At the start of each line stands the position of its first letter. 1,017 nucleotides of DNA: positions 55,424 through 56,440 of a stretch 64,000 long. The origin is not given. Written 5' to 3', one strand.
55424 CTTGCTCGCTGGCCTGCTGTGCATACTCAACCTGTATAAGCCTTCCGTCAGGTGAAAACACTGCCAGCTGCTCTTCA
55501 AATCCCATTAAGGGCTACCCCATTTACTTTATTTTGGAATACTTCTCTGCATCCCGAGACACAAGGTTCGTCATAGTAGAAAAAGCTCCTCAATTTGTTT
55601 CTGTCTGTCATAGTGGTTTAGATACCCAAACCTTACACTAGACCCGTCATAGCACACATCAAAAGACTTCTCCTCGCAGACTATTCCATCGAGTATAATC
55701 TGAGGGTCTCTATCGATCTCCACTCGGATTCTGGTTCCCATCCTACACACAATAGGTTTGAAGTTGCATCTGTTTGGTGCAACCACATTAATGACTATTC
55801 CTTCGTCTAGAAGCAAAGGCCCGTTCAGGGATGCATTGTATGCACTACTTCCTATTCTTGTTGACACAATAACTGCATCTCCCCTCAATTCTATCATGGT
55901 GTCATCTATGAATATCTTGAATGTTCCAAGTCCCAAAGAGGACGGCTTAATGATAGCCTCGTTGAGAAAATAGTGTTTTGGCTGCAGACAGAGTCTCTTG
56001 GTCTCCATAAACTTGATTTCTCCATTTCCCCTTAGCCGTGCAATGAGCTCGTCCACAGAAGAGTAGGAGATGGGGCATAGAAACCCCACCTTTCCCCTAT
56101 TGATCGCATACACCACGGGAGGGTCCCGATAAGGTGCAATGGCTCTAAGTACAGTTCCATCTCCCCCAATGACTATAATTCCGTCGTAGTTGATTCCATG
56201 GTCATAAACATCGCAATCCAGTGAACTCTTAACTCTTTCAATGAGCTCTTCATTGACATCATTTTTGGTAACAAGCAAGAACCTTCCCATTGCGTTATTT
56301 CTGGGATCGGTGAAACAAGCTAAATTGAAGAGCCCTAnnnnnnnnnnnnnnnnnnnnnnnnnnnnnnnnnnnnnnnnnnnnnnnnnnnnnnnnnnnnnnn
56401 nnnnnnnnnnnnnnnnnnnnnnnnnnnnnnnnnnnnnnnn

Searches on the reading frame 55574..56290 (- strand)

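Call 66: search_protein_families(library=pfam, proteins=[window:55574-56290:-], max_evalue=0.1)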
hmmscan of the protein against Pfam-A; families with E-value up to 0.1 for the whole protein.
window:55574-56290:- (239 aa): 3 families
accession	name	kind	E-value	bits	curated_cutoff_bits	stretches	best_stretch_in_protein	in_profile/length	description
PF01513.26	NAD_kinase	-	1.6e-08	35.4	25.5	1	35-86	73-125/130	ATP-NAD kinase N-terminal domain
PF20143.4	NAD_kinase_C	-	4.6e-06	26.8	23.7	1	114-200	6-98/126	ATP-NAD kinase C-terminal domain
PF00781.29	DAGK_cat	-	0.027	14.5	23.6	1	34-50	55-71/125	Diacylglycerol kinase catalytic domain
